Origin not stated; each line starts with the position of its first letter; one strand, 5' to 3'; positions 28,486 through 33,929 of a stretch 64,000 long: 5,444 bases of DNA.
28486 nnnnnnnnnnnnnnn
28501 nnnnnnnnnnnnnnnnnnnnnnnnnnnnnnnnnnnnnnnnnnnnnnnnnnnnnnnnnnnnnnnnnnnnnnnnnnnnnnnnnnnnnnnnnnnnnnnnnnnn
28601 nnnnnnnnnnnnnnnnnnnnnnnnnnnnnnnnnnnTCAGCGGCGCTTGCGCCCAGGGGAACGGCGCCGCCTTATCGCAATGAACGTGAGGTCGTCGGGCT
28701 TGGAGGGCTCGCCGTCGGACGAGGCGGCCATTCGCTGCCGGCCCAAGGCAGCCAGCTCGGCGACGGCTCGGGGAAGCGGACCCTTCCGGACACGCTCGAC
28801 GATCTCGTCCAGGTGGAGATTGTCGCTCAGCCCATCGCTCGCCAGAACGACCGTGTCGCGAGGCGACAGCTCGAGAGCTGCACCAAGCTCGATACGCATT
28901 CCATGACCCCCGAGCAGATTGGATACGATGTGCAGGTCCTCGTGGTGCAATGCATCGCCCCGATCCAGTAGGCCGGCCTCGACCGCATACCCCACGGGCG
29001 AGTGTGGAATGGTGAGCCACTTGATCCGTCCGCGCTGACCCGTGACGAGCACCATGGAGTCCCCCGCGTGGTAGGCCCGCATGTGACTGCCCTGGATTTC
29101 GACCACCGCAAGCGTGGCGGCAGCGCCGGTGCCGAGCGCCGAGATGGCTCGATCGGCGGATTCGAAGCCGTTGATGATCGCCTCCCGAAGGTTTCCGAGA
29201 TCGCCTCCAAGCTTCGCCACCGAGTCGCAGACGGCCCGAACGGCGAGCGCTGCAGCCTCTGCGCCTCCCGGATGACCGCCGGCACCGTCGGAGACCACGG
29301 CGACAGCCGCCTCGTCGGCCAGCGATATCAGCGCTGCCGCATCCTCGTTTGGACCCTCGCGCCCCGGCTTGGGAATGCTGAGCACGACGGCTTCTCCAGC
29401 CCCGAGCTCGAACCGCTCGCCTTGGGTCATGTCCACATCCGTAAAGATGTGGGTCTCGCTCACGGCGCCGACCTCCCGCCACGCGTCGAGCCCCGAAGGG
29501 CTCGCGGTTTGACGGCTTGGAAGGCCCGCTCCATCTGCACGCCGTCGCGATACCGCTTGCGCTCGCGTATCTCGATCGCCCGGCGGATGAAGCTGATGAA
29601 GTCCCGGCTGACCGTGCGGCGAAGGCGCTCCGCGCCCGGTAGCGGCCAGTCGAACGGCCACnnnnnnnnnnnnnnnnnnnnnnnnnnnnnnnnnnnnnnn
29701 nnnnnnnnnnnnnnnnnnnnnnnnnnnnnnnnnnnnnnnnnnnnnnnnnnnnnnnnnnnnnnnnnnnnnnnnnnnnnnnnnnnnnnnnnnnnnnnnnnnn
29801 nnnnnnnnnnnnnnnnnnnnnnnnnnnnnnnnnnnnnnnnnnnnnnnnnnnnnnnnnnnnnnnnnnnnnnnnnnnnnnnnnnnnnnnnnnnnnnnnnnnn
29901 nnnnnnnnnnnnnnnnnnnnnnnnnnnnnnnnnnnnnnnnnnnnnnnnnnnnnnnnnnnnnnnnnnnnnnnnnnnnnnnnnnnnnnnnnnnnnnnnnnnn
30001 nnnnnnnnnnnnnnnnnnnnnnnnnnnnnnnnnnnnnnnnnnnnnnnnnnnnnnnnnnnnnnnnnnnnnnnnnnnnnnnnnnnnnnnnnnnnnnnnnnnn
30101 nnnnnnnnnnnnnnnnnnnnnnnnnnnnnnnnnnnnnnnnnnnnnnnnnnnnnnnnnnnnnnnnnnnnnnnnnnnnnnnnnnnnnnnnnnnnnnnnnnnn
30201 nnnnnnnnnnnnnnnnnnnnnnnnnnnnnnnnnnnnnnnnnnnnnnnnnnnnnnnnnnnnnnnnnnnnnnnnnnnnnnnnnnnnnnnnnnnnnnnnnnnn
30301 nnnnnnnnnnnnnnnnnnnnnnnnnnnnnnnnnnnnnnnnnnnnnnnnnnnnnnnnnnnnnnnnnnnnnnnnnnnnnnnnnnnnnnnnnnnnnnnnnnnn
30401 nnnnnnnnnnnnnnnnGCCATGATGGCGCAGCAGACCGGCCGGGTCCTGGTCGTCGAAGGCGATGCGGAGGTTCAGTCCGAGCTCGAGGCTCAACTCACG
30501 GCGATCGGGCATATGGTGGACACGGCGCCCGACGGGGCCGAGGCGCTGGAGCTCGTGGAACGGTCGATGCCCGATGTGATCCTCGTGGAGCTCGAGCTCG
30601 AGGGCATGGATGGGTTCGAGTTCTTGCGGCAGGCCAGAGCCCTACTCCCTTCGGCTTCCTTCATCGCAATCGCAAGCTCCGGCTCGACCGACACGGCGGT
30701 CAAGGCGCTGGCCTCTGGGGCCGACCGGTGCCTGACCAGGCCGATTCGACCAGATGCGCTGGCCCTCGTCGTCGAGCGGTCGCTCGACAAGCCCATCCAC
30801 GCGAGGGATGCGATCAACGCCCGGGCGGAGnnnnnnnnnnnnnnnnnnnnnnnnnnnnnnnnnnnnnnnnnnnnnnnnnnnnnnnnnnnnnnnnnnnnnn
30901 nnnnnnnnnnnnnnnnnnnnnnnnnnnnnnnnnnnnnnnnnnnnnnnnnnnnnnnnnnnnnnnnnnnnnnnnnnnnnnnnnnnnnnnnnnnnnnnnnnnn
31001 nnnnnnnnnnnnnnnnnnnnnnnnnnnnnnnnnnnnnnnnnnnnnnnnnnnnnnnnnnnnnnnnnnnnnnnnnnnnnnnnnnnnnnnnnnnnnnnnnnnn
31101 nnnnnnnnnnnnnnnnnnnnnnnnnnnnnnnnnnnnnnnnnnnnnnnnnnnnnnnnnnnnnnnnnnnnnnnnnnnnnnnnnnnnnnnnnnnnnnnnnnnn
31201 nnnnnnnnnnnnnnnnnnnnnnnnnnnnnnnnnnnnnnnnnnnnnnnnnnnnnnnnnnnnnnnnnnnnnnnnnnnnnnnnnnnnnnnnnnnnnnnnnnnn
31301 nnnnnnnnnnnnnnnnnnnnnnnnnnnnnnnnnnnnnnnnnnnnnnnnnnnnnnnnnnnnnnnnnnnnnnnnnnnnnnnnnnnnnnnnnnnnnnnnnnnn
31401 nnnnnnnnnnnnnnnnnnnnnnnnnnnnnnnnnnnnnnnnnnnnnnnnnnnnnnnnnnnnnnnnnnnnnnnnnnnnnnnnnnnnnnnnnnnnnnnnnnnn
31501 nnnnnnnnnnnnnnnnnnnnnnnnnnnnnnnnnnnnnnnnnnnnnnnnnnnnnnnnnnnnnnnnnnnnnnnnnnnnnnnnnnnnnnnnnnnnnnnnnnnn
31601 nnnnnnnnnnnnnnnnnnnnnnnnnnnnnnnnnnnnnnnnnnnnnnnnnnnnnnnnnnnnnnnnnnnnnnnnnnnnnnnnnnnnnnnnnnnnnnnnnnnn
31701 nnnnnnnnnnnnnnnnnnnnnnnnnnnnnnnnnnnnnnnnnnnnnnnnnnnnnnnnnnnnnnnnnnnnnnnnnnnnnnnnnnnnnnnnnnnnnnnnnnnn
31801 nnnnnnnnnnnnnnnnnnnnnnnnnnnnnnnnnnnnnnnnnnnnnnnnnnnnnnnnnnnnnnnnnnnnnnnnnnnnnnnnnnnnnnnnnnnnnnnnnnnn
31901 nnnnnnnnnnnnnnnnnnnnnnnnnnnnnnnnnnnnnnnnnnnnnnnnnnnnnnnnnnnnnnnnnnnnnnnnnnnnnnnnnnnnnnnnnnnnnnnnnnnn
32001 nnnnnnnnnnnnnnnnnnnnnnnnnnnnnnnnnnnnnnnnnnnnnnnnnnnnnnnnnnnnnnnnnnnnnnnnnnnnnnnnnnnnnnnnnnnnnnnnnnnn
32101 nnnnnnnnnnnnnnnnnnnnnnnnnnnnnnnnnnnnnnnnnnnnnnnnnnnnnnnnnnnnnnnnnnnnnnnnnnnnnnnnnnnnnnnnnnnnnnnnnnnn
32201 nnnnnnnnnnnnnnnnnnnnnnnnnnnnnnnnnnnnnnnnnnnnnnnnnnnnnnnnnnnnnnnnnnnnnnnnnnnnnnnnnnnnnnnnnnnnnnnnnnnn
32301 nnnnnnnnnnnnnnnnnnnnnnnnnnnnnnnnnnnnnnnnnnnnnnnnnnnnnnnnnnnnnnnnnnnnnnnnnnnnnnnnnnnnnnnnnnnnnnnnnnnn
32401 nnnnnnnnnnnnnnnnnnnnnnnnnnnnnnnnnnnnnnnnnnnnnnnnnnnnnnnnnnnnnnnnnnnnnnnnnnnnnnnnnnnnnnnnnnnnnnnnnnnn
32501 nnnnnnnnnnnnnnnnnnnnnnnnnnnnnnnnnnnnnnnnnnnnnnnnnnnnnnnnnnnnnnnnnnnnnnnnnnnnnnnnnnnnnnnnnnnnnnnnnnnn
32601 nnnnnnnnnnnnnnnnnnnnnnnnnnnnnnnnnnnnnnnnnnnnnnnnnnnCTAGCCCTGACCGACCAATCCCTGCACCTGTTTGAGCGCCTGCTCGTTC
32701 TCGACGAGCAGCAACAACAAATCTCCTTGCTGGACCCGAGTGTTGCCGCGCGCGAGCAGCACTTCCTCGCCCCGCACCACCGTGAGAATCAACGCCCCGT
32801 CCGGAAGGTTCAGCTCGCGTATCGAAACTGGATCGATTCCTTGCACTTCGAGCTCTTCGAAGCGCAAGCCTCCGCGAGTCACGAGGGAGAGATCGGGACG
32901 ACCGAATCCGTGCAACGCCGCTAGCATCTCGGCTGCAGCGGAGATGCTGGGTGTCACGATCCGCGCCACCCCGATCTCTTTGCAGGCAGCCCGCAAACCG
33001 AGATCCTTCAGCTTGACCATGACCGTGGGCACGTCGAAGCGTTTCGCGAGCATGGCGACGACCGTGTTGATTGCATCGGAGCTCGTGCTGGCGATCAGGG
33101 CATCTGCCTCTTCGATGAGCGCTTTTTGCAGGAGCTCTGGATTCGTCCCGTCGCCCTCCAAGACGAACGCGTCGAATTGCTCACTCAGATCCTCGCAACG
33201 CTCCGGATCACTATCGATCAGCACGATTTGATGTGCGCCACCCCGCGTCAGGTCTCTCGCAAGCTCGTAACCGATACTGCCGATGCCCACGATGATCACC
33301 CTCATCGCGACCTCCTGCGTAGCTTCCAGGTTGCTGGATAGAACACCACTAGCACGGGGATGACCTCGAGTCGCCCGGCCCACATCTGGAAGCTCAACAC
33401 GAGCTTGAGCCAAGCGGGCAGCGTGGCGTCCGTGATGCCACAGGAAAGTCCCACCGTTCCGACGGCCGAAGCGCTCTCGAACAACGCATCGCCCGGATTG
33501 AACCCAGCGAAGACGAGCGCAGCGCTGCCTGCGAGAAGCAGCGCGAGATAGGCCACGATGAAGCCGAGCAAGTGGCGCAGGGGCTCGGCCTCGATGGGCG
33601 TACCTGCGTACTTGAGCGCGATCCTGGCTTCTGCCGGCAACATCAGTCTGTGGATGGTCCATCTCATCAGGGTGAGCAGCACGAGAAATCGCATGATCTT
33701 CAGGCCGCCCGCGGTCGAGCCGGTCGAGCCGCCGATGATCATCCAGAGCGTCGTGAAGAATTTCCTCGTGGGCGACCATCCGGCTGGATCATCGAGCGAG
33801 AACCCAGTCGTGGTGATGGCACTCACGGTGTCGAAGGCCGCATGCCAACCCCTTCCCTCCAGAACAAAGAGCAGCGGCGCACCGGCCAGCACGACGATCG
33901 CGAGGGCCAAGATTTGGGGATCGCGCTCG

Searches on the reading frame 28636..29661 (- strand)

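Call 8: search_protein_families(library=pfam, proteins=[window:28636-29661:-], max_evalue=0.01)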
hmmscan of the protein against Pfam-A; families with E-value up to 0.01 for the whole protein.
window:28636-29661:- (341 aa): 3 families
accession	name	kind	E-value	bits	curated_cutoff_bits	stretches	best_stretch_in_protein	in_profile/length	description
PF13672.11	PP2C_2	-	5.3e-15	56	24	1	103-285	10-181/209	Protein phosphatase 2C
PF07228.17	SpoIIE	-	1.9e-06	28.4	25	1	263-333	118-192/192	Stage II sporulation protein E (SpoIIE)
PF00481.26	PP2C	-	2.6e-05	24.5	20.3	0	157-222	71-142/255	Protein phosphatase 2C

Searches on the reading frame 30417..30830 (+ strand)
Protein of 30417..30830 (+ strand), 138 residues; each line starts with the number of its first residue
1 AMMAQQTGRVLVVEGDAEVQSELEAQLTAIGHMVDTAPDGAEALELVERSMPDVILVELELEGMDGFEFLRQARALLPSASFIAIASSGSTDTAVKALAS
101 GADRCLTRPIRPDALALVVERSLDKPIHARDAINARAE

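Call 27: search_solved_structures(query=window:30417-30830:+, max_evalue=0.00001, show_alignments=3)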
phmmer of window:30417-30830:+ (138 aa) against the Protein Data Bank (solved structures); distinct sequences matched with E-value up to 0.00001: 127 (the best 60 are shown).
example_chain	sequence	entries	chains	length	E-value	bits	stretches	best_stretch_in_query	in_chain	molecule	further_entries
9g85_A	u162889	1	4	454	3.1e-17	66.2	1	8-123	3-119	Response regulator PleD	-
2wb4_A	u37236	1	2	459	3.2e-17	66.1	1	8-123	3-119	DIGUANYLATE CYCLASE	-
9g86_A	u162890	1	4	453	4.2e-17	65.8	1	8-123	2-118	Response regulator PleD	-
1w25_A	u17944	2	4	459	4.4e-17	65.7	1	8-123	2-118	STALKED-CELL DIFFERENTIATION CONTROLLING PROTEIN | RESPONSE REGULATOR PLED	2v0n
9xzo_A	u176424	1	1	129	5.4e-13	52.5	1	9-125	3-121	De novo protein M1X0B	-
8gc6_A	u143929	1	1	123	9.7e-13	51.7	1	9-123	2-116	Response regulator protein CarR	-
5ep0_A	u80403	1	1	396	1.5e-12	51.1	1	6-124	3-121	Putative repressor protein luxO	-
1dc7_A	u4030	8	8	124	3.6e-12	49.8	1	6-123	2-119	NITROGEN REGULATION PROTEIN | NITROGEN REGULATION PROTEIN NR(I) | NTRC RECEIVER DOMAIN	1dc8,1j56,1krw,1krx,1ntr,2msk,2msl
2pkx_A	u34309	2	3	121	3.6e-12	49.8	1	9-113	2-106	Transcriptional regulatory protein phoP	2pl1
1ys6_A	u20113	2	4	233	7.7e-12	48.8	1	7-112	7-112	Transcriptional regulatory protein prrA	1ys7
8svz_A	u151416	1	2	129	1.1e-11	48.3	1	8-124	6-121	Two-component response regulator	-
2ayz_A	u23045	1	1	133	1.2e-11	48.2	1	10-119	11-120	Sensor kinase protein rcsC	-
1zy2_A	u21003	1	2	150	2.2e-11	47.3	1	10-124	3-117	transcriptional regulator NtrC1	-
2zwm_A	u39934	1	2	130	2.5e-11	47.1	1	9-123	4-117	Transcriptional regulatory protein yycF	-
3f6p_A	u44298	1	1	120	3e-11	46.9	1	9-118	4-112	Transcriptional regulatory protein yycF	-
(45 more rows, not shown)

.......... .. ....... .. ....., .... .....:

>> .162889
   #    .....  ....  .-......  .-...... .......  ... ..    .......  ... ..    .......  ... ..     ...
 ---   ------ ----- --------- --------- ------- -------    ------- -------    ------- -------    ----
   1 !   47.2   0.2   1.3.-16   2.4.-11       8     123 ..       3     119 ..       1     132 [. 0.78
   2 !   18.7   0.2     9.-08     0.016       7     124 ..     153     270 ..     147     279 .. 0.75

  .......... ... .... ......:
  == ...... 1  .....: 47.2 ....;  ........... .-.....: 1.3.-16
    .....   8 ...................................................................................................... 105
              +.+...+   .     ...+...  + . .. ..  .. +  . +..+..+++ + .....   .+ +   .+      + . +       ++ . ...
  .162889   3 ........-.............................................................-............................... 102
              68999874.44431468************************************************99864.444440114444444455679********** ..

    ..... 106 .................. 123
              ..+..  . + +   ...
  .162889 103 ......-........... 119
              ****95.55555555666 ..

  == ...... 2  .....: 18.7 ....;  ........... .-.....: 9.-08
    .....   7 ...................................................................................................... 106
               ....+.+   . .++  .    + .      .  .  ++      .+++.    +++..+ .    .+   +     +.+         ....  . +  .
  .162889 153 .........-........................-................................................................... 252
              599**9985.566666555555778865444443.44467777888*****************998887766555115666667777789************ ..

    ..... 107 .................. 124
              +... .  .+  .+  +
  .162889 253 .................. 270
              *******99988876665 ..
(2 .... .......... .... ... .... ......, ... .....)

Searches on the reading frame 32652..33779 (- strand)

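Call 8: search_protein_families(library=pfam, proteins=[window:32652-33779:-], max_evalue=0.01)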
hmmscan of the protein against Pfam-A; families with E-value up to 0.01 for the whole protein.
window:32652-33779:- (375 aa): 10 families
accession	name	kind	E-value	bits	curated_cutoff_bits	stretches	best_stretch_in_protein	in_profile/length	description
PF02254.24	TrkA_N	-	2.5e-26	92.7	23.8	1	161-277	1-116/116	TrkA-N domain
PF02080.26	TrkA_C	-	4.5e-08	33.3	27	1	319-364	16-63/71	TrkA-C domain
PF01488.26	Shikimate_DH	-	3.1e-06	27.8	24.3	1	159-237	13-88/138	Shikimate / quinate 5-dehydrogenase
PF00899.27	ThiF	-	7e-06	25.8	28.1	1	158-202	20-64/238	ThiF family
PF03435.24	Sacchrp_dh_NADP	-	1.2e-05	26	25.1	1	161-229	1-73/129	Saccharopine dehydrogenase NADP binding domain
PF03807.23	F420_oxidored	-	1.6e-05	25.9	21.6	1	161-244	2-79/94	NADP oxidoreductase coenzyme F420-dependent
PF13460.12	NAD_binding_10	-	3.4e-05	24.2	27.2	1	167-282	4-101/184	NAD(P)H-binding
PF13241.12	NAD_binding_7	-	0.00031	21.7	22.1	1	159-251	8-88/104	Putative NAD(P)-binding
PF01408.29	GFO_IDH_MocA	-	0.0026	18.9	24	1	159-246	1-84/120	Oxidoreductase family, NAD-binding Rossmann fold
PF02558.23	ApbA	-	0.0039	17.3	22.2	0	161-233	1-62/150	Ketopantoate reductase PanE/ApbA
